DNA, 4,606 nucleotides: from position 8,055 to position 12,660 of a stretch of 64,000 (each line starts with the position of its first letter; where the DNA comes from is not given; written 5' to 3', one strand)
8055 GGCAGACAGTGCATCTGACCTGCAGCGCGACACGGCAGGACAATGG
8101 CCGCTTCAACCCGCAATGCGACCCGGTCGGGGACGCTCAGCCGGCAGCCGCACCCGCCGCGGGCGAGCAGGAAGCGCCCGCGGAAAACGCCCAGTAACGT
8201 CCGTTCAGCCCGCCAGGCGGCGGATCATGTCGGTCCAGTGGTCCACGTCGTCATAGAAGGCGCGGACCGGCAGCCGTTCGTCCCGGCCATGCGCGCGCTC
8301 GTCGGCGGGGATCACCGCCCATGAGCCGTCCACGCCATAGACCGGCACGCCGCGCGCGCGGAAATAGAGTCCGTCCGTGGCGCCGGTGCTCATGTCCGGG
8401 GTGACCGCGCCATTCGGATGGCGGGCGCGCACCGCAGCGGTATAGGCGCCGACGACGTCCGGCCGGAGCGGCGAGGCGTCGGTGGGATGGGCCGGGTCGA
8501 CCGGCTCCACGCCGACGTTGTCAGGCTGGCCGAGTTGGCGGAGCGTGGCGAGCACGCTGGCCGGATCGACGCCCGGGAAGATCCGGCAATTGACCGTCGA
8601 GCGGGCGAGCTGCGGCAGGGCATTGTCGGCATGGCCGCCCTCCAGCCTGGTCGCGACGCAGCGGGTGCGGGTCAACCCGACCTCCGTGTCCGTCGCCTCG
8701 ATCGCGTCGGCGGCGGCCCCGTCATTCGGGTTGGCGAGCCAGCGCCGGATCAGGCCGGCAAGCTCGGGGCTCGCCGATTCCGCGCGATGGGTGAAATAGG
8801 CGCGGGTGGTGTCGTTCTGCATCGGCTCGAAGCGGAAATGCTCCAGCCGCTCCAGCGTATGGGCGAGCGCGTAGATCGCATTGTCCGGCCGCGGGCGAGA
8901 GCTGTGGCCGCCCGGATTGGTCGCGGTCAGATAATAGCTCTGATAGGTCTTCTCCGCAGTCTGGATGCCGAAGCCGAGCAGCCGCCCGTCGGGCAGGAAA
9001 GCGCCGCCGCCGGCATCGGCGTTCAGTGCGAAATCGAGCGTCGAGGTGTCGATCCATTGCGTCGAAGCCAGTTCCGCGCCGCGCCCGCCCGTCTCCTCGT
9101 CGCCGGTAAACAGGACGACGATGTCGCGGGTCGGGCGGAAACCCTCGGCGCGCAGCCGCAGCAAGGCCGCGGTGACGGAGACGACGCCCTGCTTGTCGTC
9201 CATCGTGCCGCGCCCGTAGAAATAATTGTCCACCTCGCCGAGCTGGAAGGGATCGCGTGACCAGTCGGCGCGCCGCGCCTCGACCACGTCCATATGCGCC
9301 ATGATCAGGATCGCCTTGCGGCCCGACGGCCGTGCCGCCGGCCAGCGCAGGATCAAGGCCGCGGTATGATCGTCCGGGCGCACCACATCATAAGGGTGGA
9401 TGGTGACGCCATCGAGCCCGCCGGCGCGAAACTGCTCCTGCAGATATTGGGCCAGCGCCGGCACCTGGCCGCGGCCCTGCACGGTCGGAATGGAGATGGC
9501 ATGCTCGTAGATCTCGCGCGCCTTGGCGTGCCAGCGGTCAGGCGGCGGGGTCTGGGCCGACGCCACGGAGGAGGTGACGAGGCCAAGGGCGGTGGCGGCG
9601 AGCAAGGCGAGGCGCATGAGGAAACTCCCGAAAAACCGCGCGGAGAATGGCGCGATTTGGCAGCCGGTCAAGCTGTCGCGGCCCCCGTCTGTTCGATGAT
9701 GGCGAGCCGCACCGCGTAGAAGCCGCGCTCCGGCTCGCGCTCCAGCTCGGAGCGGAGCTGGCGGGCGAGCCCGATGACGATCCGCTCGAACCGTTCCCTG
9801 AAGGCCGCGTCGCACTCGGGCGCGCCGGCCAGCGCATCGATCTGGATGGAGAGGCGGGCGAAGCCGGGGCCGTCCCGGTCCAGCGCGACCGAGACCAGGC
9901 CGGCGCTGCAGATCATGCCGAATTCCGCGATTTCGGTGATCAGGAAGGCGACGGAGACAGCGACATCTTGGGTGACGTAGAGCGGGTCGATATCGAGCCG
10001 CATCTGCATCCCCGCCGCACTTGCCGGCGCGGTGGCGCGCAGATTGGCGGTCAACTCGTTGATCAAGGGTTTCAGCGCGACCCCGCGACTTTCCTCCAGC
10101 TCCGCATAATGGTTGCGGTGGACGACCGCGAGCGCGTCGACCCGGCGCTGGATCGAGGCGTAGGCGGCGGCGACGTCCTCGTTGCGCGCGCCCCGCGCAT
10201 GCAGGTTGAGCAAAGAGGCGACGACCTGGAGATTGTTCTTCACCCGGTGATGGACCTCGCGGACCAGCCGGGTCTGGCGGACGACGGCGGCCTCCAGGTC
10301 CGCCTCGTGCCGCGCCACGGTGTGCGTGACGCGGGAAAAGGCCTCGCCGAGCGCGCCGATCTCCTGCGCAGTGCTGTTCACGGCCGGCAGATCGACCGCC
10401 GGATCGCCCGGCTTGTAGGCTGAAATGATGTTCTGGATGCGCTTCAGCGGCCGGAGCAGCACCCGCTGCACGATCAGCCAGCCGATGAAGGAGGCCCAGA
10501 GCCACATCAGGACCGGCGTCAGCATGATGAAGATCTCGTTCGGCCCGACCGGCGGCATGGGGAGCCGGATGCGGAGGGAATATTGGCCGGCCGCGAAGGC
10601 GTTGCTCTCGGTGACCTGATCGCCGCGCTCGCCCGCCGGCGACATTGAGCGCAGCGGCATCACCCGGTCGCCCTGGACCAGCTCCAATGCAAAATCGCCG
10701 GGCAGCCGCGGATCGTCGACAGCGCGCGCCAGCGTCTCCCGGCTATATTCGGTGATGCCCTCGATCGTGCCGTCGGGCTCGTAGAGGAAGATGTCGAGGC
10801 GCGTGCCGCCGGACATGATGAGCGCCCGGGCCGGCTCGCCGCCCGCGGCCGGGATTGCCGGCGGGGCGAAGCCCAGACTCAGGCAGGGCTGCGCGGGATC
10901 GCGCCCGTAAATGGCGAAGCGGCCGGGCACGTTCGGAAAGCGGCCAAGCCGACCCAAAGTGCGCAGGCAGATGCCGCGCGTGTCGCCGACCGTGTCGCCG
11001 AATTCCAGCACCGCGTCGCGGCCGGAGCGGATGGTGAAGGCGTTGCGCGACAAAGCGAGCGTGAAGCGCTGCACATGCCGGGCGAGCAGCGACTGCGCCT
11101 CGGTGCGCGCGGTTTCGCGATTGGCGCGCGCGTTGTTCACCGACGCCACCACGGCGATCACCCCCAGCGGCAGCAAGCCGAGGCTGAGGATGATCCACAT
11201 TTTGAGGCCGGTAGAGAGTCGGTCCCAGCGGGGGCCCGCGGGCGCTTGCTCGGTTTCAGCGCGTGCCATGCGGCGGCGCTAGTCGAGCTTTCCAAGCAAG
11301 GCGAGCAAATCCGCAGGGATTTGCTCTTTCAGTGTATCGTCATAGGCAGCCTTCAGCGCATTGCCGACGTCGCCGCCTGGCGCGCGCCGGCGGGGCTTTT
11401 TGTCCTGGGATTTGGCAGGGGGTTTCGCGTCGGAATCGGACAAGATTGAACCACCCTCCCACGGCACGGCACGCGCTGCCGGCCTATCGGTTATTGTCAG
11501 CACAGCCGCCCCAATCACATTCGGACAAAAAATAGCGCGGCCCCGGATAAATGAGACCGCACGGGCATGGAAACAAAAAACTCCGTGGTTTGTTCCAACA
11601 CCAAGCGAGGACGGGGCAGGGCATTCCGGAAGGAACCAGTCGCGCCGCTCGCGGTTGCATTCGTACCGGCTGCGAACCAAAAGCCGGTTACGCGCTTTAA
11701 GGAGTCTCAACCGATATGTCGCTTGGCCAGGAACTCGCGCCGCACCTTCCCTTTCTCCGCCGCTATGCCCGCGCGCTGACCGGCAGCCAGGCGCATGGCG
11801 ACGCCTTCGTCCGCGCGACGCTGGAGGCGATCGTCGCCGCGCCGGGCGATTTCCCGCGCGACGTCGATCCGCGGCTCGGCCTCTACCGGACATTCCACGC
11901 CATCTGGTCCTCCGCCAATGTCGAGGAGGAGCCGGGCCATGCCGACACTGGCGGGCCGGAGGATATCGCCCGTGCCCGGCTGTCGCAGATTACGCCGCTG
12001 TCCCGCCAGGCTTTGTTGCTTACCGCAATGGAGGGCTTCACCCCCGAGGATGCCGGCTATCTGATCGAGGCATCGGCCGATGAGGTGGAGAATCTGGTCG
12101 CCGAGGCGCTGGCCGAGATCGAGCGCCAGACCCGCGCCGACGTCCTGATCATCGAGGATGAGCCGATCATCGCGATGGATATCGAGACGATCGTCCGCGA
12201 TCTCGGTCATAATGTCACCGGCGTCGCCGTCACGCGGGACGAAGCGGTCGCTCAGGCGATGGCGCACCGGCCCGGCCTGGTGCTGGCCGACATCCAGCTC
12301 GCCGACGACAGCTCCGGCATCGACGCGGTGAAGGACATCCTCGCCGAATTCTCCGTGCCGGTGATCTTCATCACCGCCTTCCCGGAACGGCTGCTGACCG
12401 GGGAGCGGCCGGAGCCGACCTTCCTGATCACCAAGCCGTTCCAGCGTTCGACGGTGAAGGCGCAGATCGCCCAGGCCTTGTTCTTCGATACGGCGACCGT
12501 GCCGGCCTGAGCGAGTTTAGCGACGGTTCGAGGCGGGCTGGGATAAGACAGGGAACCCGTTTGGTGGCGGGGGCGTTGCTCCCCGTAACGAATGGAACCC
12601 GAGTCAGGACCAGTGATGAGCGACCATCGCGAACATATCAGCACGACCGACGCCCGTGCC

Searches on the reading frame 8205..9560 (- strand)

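Call 64: search_protein_families(library=pfam, proteins=[window:8205-9560:-], max_evalue=0.01)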
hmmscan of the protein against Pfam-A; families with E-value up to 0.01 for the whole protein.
window:8205-9560:- (451 aa): 4 families
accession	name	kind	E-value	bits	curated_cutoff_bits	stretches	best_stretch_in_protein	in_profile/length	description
PF01546.33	Peptidase_M20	-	2.8e-28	99.7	24.6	1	85-447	1-205/206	Peptidase family M20/M25/M40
PF04389.22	Peptidase_M28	-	4.6e-12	46.5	21.3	1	70-185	3-96/193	Peptidase family M28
PF07687.19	M20_dimer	-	1.3e-11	44.9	21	1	202-342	2-97/107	Peptidase dimerisation domain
PF05343.19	Peptidase_M42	-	0.00022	20.8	23.2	1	118-168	131-179/292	M42 glutamyl aminopeptidase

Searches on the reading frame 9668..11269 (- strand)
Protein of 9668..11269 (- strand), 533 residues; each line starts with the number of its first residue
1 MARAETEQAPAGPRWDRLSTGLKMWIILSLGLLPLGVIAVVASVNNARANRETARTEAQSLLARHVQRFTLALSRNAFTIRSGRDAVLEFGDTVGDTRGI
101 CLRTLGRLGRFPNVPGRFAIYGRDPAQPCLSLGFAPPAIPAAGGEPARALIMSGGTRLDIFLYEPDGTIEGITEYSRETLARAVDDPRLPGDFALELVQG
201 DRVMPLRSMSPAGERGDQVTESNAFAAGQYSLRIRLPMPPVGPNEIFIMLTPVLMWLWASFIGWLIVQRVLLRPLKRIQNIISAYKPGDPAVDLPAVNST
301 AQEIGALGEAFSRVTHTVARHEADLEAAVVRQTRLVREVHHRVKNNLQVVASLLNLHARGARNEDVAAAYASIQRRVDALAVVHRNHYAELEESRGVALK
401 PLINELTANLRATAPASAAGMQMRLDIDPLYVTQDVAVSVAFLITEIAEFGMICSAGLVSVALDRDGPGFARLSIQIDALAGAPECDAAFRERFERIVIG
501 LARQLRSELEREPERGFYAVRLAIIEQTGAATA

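Call 64: search_protein_families(library=pfam, proteins=[window:9668-11269:-], max_evalue=0.01)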
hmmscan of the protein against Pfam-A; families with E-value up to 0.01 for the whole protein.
window:9668-11269:- (533 aa): 2 families
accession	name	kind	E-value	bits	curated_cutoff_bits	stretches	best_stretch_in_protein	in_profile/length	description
PF07568.18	HisKA_2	-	3.7e-19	69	22.3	1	338-412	1-74/76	Histidine kinase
PF07536.20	HWE_HK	-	8e-07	30.2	22.8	1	338-409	1-68/83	HWE histidine kinase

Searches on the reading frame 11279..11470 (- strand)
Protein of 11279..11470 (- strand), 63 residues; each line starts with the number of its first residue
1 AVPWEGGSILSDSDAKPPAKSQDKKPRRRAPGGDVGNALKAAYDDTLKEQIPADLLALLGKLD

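Call 64: search_protein_families(library=pfam, proteins=[window:11279-11470:-], max_evalue=0.01)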
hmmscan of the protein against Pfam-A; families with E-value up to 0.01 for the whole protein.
window:11279-11470:- (63 aa): 1 family
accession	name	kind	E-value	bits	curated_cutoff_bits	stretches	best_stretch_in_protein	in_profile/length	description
PF18557.6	NepR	-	5e-07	29.7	25.7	1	35-63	4-32/35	Anti-sigma factor NepR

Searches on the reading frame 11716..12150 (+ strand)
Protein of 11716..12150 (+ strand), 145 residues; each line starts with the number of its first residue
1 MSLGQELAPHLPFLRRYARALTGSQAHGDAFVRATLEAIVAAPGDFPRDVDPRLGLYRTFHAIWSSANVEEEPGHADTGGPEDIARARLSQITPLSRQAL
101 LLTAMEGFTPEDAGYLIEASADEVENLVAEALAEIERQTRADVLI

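Call 82: search_solved_structures(query=window:11716-12150:+, max_evalue=1e-20, show_alignments=2)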
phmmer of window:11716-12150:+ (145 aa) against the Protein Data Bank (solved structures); distinct sequences matched with E-value up to 1e-20: 9.
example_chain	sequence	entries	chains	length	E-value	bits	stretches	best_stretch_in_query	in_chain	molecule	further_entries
2lfw_A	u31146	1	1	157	6.4e-63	214.2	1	1-143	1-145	PhyR sigma-like domain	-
3n0r_A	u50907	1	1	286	1.8e-37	131.8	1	4-145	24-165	Response regulator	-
3t0y_A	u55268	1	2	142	4.6e-32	114.3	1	1-138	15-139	Response regulator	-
9by5_A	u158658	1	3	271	5.4e-30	107.6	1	3-143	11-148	Response regulator receiver protein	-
4g97_A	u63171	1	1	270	2.4e-29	105.5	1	1-142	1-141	Response regulator receiver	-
5uxw_A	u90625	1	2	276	8.7e-26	94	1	1-145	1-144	Sensory transduction regulatory protein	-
5uxv_A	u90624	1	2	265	1.5e-25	93.2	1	1-145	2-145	Sensory transduction regulatory protein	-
4qic_A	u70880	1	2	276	1.6e-25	93.1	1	1-145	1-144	Sensory transduction regulatory protein, Anti-anti-sigma factor PhyR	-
9cb6_A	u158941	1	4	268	5.7e-25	91.3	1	6-141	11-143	Response regulator receiver protein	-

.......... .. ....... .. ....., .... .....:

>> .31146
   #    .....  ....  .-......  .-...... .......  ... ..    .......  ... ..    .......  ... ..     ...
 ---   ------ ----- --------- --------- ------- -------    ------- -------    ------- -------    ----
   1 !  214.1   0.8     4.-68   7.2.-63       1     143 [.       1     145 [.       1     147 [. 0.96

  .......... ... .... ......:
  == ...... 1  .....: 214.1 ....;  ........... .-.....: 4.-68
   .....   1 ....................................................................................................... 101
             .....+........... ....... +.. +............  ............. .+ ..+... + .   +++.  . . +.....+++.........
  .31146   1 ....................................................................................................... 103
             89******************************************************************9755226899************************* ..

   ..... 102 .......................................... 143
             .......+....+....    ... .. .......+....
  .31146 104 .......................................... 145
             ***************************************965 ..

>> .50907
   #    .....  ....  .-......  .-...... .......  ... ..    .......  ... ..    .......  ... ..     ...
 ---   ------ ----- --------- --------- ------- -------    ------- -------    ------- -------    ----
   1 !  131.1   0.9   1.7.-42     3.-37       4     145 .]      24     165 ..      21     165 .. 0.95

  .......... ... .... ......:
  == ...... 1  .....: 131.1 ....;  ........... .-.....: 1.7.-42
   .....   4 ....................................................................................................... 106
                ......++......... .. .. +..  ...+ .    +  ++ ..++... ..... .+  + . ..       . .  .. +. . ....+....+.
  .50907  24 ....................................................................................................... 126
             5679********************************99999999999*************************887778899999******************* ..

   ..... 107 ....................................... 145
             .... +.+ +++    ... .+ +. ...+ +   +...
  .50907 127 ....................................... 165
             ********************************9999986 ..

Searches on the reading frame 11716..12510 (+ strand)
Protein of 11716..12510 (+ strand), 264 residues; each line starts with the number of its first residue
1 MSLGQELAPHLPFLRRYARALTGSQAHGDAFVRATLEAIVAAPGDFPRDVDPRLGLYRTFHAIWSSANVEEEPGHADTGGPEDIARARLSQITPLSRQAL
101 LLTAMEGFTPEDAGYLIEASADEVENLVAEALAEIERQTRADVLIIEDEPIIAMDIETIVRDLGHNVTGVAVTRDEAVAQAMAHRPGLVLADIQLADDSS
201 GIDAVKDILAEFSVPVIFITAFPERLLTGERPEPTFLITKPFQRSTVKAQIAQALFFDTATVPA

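Call 35: find_homologous_proteins(query=window:11716-12507:+, max_evalue=1e-30)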
Query window:11716-12507:+ (264 aa): 7994 proteins with E <= 1e-30 among 8000 candidates; the best 120 are listed.
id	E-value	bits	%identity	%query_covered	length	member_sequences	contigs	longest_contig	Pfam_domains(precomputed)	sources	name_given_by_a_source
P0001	1.6e-152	524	93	100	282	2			PF22233.3,PF00072.31,PF22029.3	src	-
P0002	4.1e-152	523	93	100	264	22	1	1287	PF22233.3,PF00072.31,PF22029.3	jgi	jgi:CheY-like chemotaxis protein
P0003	3.0e-150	517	91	100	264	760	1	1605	PF22233.3,PF00072.31,PF22029.3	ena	-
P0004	6.9e-150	516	93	100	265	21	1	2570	PF22233.3,PF00072.31,PF22029.3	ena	-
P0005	1.0e-149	515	92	100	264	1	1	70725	PF22233.3,PF00072.31,PF22029.3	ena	-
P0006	1.1e-149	515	91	100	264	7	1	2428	PF22233.3,PF00072.31,PF22029.3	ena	-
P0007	5.0e-149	513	92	100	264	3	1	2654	PF22233.3,PF00072.31,PF22029.3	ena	-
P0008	6.4e-149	512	91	100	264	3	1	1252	PF22233.3,PF00072.31,PF22029.3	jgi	jgi:CheY-like chemotaxis protein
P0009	7.4e-149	512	92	100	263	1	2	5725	PF22233.3,PF00072.31,PF22029.3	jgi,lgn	jgi:CheY-like chemotaxis protein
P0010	1.4e-148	511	92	100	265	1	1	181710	PF22233.3,PF00072.31,PF22029.3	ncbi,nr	ncbi:MAG TPA: response regulator [Allosphingosinicella sp.]|nr:response regulator [Allosphingosinice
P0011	2.5e-148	510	91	100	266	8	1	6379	PF22233.3,PF00072.31,PF22029.3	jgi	jgi:DNA-directed RNA polymerase specialized sigma24 family protein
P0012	4.3e-148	510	92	100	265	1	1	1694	PF22233.3,PF00072.31,PF22029.3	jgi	jgi:CheY-like chemotaxis protein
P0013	1.1e-147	508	89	100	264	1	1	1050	PF22233.3,PF00072.31,PF22029.3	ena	-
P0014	1.2e-147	508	91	100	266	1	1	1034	PF22233.3,PF00072.31,PF22029.3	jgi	jgi:CheY-like chemotaxis protein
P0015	3.3e-147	507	91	100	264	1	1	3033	PF22233.3,PF00072.31,PF22029.3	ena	-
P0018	4.4e-147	506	91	100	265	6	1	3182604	PF22233.3,PF00072.31,PF22029.3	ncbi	ncbi:response regulator [Allosphingosinicella humi]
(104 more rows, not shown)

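Call 64: search_protein_families(library=pfam, proteins=[window:11716-12510:+], max_evalue=0.01)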
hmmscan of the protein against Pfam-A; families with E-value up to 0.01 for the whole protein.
window:11716-12510:+ (264 aa): 3 families
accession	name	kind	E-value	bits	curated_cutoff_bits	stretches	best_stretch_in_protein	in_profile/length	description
PF22029.2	PhyR_sigma2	-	1.9e-26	92.3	27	1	7-61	1-55/55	Sigma2 domain of PhyR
PF22233.2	PhyR_sigma-like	-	3.4e-22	78.4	27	1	89-138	1-50/50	Response regulator PhyR, sigma-like domain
PF00072.30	Response_reg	-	1.3e-12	48.3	30.2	1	143-250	1-109/111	Response regulator receiver domain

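Call 74: find_encoding_contigs(protein=P0018, flank=6000, max_places=1)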
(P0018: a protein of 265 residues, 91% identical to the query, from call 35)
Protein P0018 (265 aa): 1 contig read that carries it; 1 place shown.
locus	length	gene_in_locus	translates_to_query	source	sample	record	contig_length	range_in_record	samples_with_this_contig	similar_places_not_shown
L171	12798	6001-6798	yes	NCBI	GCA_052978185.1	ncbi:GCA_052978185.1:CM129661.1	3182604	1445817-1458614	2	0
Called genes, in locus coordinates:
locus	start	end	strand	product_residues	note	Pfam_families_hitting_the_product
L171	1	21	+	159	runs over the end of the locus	PF24653:Phage_OMP (weak), PF13505:OMP_b-brl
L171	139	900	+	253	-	PF02616:SMC_ScpA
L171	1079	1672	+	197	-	PF04079:SMC_ScpB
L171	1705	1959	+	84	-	PF02416:TatA_B_E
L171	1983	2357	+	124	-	PF02416:TatA_B_E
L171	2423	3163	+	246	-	PF00902:TatC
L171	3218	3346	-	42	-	PF08085:Entericidin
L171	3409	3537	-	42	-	PF08085:Entericidin (weak)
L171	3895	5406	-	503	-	PF07536:HWE_HK (weak), PF07568:HisKA_2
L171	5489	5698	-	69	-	PF18557:NepR (weak)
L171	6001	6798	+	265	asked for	PF22029:PhyR_sigma2, PF22233:PhyR_sigma-like, PF00072:Response_reg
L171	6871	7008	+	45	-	-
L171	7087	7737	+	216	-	PF04542:Sigma70_r2, PF22029:PhyR_sigma2, PF08281:Sigma70_r4_2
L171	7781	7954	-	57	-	-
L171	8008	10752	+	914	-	PF03710:GlnE, PF08335:GlnD_UR_UTase, PF03710:GlnE, PF08335:GlnD_UR_UTase (weak)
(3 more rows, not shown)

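Call 81: search_solved_structures(query=window:11716-12507:+, max_evalue=0.00001, show_alignments=3)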
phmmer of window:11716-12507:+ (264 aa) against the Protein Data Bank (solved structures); distinct sequences matched with E-value up to 0.00001: 26.
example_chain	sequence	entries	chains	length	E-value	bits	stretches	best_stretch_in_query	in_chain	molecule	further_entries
3n0r_A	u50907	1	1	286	3.5e-93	315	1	4-258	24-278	Response regulator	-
4g97_A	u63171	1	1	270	5.4e-82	278.4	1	1-261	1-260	Response regulator receiver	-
9by5_A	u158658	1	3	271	1.3e-78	267.3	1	3-259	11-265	Response regulator receiver protein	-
5uxw_A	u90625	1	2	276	2.3e-78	266.5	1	1-258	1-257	Sensory transduction regulatory protein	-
5uxv_A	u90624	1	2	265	3.5e-78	265.9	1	1-258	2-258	Sensory transduction regulatory protein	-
4qic_A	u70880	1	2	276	4.1e-78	265.7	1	1-258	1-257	Sensory transduction regulatory protein, Anti-anti-sigma factor PhyR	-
9cb6_A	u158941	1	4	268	6.7e-76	258.5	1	6-260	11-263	Response regulator receiver protein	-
2lfw_A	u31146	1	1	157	4.6e-62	213.1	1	1-145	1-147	PhyR sigma-like domain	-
2n9u_A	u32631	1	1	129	9e-49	169.6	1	141-260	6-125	Response regulator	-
3t0y_A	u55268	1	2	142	4.9e-31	111.5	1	1-138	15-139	Response regulator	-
1s8n_A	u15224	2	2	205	9.6e-13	51.6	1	142-248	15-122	putative antiterminator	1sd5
2lpm_A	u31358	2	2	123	1.1e-11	48.2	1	139-253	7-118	Two-component response regulator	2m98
9xzo_A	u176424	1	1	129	2.7e-11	46.9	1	141-255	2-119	De novo protein M1X0B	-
3cg0_A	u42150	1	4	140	4.9e-09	39.5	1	142-255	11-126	Response regulator receiver modulated diguanylate cyclase with PAS/PAC sensor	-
6er7_A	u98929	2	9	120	1e-07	35.2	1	141-252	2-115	120aa long hypothetical chemotaxis protein (CheY)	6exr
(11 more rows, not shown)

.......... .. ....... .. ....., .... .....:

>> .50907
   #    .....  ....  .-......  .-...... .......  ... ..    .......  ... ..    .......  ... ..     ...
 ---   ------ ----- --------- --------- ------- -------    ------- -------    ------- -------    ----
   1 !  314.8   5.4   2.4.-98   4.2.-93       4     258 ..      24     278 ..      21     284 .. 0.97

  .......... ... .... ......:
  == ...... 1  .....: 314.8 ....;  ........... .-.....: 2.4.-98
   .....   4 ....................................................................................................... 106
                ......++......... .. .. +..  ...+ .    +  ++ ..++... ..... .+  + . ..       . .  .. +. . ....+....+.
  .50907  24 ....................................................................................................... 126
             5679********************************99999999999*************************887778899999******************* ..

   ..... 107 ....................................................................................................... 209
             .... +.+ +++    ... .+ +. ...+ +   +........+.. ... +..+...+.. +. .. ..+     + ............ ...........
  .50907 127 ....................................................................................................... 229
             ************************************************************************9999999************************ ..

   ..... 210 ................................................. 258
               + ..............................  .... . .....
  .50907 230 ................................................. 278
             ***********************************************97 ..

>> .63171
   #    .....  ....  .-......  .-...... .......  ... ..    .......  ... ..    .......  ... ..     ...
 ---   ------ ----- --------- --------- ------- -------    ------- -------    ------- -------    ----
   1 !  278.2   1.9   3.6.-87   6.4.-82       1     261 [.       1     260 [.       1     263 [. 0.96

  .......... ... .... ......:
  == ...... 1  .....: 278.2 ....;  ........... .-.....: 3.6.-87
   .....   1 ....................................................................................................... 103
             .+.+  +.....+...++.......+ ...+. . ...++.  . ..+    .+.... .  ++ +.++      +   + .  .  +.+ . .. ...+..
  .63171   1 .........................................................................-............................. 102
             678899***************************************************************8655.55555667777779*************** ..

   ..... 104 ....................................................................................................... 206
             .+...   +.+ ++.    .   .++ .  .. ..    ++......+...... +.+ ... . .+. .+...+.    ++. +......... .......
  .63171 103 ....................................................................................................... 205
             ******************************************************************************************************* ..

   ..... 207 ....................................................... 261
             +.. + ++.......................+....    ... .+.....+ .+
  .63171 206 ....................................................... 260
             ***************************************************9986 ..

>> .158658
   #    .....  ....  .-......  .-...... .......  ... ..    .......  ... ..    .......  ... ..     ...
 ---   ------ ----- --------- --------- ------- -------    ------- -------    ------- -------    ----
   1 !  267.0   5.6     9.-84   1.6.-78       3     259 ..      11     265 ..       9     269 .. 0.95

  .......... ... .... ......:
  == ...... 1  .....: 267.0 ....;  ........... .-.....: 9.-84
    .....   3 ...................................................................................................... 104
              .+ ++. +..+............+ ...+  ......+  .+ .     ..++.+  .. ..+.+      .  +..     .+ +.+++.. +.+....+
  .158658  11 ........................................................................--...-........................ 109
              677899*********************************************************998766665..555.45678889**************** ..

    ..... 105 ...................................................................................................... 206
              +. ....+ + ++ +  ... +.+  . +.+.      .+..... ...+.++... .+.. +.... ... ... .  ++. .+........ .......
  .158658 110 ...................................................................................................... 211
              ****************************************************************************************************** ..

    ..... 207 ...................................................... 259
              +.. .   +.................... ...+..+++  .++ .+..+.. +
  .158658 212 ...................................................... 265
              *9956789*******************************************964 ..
